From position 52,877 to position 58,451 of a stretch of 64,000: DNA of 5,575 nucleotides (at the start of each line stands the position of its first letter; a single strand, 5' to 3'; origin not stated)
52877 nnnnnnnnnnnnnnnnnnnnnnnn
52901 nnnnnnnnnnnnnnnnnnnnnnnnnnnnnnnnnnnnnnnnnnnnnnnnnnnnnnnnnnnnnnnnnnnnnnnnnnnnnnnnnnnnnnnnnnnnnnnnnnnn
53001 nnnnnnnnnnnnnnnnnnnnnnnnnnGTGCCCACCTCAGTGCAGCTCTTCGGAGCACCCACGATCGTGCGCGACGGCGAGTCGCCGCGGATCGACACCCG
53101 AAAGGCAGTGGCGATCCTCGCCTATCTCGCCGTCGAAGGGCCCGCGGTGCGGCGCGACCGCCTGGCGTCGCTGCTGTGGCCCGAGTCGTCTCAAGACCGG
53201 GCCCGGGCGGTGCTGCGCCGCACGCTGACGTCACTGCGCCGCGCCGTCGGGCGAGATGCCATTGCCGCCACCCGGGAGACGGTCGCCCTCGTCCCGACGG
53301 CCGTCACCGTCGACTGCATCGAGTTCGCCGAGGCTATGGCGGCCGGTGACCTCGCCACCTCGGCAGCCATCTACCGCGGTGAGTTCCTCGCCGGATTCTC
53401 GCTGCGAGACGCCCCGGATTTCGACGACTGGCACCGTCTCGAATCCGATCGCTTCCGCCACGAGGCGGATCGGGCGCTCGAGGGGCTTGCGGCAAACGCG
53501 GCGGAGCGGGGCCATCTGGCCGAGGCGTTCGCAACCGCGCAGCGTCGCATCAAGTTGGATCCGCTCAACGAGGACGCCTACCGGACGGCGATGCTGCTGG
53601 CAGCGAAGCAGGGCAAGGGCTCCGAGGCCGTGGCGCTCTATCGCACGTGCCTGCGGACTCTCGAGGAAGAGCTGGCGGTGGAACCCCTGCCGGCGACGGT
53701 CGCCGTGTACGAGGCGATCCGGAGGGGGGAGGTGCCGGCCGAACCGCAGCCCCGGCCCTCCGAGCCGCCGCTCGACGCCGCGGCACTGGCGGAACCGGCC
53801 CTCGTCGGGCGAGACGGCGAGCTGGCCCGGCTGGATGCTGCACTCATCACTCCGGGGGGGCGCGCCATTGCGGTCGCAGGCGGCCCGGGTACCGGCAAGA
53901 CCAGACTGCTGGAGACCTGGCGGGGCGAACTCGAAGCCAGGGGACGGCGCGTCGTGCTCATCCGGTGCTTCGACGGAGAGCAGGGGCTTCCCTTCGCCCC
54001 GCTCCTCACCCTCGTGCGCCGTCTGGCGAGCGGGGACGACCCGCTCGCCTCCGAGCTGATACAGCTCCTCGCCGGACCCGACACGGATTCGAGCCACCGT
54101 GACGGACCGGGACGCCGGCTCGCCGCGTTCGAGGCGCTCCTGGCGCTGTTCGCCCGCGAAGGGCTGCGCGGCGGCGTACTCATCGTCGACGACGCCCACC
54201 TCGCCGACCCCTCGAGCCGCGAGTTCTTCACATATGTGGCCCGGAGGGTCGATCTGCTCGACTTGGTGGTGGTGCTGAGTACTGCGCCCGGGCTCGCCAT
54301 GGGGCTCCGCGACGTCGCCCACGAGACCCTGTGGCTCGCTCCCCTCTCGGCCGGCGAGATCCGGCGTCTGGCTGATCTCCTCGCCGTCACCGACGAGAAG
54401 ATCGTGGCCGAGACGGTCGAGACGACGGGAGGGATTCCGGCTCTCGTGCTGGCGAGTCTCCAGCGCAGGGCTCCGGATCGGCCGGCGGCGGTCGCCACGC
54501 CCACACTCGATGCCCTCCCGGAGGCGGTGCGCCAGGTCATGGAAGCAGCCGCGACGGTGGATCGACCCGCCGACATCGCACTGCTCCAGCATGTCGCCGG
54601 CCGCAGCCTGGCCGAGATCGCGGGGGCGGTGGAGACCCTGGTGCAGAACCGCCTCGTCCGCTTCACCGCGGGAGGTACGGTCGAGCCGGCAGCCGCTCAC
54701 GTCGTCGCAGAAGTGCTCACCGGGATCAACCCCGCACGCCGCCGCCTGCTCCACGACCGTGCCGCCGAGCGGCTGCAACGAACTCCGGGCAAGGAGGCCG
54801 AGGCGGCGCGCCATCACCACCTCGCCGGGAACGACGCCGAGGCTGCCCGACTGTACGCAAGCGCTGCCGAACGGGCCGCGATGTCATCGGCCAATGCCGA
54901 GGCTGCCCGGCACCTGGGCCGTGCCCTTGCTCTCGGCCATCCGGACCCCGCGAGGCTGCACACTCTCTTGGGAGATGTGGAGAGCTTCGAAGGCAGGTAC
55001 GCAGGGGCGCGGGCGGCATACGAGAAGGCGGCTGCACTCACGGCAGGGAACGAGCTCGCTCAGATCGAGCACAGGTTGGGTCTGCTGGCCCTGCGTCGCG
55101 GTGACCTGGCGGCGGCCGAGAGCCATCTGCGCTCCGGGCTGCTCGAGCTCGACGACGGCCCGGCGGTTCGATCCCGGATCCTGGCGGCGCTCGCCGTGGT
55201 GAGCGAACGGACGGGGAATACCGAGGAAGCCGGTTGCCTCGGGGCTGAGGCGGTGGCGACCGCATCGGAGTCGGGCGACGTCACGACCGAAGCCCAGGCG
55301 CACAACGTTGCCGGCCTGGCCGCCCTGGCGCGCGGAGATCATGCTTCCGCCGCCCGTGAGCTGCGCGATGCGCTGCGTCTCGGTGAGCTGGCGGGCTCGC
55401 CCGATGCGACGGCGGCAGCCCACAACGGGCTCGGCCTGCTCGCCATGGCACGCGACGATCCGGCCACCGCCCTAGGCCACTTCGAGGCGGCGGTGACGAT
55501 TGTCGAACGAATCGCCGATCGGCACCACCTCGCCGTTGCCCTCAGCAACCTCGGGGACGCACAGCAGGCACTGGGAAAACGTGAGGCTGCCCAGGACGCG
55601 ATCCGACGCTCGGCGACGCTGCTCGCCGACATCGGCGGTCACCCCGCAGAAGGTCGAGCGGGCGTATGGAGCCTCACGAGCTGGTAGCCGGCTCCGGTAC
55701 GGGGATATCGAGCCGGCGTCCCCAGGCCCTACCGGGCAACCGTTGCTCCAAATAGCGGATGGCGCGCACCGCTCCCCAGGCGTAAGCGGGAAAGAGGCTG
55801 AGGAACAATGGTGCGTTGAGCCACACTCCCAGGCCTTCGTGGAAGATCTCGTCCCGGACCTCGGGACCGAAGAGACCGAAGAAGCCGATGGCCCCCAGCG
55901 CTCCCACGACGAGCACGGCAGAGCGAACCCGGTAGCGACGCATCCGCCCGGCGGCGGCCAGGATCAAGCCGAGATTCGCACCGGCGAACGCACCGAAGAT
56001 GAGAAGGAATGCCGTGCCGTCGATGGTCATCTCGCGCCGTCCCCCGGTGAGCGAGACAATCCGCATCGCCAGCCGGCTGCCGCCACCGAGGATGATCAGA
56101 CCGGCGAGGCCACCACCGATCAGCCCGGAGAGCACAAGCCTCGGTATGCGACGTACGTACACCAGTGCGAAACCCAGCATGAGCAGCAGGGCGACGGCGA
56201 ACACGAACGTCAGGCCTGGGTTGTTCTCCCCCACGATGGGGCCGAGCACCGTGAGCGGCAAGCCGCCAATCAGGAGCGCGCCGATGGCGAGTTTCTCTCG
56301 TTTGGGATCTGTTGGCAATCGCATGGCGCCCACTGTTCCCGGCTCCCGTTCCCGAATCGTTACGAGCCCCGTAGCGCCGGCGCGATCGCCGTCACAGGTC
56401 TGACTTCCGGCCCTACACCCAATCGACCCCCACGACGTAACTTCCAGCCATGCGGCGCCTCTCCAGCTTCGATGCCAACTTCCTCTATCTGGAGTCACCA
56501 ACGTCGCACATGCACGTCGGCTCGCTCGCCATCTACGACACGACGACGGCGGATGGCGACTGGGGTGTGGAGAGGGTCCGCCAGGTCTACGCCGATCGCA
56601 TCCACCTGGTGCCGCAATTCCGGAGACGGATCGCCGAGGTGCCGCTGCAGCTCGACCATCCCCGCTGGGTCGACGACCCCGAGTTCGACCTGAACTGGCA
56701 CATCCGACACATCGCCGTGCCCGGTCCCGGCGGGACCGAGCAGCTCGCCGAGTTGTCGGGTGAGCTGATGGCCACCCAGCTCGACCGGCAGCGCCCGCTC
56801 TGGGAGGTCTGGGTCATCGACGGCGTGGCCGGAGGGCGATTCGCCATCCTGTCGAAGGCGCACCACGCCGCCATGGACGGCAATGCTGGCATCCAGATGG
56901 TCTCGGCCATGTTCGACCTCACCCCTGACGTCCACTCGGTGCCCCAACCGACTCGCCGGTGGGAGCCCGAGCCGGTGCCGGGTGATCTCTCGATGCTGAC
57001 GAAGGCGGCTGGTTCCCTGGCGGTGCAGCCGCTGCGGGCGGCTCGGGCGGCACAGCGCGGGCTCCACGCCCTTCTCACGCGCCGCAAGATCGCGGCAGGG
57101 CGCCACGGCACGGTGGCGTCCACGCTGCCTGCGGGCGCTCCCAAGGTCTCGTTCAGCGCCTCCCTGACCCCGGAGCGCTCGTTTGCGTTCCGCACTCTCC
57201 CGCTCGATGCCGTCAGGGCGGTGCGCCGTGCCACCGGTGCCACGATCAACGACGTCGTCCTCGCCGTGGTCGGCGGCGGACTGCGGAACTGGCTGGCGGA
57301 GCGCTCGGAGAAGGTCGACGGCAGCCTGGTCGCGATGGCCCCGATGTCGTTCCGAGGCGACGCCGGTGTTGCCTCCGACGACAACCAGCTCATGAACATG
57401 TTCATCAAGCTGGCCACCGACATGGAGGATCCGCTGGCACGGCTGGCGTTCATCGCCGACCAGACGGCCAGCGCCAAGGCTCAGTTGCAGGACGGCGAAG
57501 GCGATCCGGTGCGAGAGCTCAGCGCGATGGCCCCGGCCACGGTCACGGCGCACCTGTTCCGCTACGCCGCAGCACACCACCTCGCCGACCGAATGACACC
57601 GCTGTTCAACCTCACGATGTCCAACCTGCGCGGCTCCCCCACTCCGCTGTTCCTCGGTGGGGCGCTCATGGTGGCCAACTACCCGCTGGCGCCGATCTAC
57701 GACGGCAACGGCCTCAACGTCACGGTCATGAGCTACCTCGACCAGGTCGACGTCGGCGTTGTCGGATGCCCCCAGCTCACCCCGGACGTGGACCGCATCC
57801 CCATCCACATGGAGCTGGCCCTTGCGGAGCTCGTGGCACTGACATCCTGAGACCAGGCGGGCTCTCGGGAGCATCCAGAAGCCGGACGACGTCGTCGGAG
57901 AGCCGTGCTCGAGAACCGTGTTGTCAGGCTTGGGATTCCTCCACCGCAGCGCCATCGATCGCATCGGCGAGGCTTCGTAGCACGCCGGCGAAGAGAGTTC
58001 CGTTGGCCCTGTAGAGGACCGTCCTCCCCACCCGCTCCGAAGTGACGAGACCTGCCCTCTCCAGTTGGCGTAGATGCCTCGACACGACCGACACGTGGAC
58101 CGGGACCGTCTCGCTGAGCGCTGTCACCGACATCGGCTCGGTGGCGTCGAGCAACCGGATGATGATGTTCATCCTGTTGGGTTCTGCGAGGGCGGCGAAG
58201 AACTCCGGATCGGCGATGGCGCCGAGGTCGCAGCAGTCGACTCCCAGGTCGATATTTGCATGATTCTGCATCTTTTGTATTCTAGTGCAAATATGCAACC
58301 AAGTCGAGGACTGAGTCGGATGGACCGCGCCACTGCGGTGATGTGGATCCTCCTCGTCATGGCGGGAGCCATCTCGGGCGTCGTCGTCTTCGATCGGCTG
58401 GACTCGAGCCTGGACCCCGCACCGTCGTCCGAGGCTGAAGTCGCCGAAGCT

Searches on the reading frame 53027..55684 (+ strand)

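Call 59: search_protein_families(library=pfam, proteins=[window:53027-55684:+], max_evalue=0.00001)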
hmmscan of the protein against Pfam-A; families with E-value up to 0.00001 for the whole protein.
window:53027-55684:+ (886 aa): 7 families
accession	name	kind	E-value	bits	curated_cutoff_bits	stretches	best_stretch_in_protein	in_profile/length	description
PF03704.23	BTAD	-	1.4e-16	61.6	22.1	1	104-232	24-146/146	Bacterial transcriptional activator domain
PF13191.12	AAA_16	-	4.5e-16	60.2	32.6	1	259-416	2-167/167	AAA ATPase domain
PF13424.12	TPR_12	-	1.6e-13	51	30.1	1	795-864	2-73/77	Tetratricopeptide repeat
PF07719.23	TPR_2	-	1.1e-07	31.8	27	0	642-672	1-31/34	Tetratricopeptide repeat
PF13401.12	AAA_22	-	4e-07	30.8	27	1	279-423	6-126/130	AAA domain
PF13181.12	TPR_8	-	3.2e-06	27.3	25.7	0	642-671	1-30/34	Tetratricopeptide repeat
PF00515.34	TPR_1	-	6.8e-06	26.1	27.8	0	796-825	1-30/34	Tetratricopeptide repeat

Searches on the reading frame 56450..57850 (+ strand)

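Call 4: search_protein_families(library=pfam, proteins=[window:56450-57850:+], max_evalue=0.01)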
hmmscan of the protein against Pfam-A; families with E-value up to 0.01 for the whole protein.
window:56450-57850:+ (466 aa): 2 families
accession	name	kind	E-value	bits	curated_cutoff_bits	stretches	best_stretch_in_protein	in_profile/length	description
PF03007.21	WS_DGAT_cat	-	3.9e-74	250.2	23.6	1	4-270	1-263/263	Wax ester synthase/diacylglycerol acyltransferase catalytic domain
PF06974.18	WS_DGAT_C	-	2.9e-25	89.4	20.7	1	312-461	3-144/145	WS/DGAT C-terminal domain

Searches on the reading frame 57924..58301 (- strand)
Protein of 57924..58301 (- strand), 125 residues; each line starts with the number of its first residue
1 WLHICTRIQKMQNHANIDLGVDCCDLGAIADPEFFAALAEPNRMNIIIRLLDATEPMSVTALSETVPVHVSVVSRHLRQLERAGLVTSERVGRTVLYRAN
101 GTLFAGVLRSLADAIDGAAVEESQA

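Call 4: search_protein_families(library=pfam, proteins=[window:57924-58301:-], max_evalue=0.01)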
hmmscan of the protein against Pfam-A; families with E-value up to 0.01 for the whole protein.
window:57924-58301:- (125 aa): 17 families
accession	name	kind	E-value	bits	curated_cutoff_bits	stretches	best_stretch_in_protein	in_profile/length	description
PF12840.13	HTH_20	-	5.2e-12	46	27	1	38-88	1-50/51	Helix-turn-helix domain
PF01022.26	HTH_5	-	2.6e-08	34.1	22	1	41-88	2-47/47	Bacterial regulatory protein, arsR family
PF25212.1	HVO_A0114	-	2.2e-07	31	27.6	1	30-94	11-74/84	HVO_A0114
PF01047.28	MarR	-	9.3e-07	29.1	24.6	1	47-90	8-51/59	MarR family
PF02082.26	Rrf2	-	2.1e-05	25.1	30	1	47-90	14-57/132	Iron-dependent Transcriptional regulator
PF01978.25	TrmB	-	3.4e-05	24.1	25.6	1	50-99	17-64/68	Sugar-specific transcriptional regulator TrmB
PF12802.13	MarR_2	-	6.5e-05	23.5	27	1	47-91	10-55/61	MarR family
PF09339.16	HTH_IclR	-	0.0001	22.5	22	1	47-88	9-50/52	IclR helix-turn-helix domain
PF13412.12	HTH_24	-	0.00016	21.6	21.9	1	47-87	8-48/48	Winged helix-turn-helix DNA-binding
PF08279.18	HTH_11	-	0.00024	21.4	25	1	44-89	3-49/55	HTH domain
PF13545.12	HTH_Crp_2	-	0.00067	20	27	1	56-93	22-57/70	Crp-like helix-turn-helix domain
PF25213.1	HVO_A0261_N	-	0.001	19.4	35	1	41-116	11-82/86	HVO_A0261 N-terminal domain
PF01325.25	Fe_dep_repress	-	0.0017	19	26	1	47-88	13-54/60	Iron dependent repressor, N-terminal DNA binding domain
PF24038.1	DUF7347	-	0.0024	18.5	27.6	1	33-81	3-53/77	Domain of unknown function (DUF7347)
PF21476.4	PF0610-like_N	-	0.0051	17.5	33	1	47-82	6-40/50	PF0610-like, N-terminal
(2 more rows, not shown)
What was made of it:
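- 57924..58271 (-): ArsR/SmtB-type HTH regulator gene (115 aa), transcribed divergently from the MMPL fragment. Pfam HTH_20 5e-12 and HTH_5 2.6e-8 (call 4).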
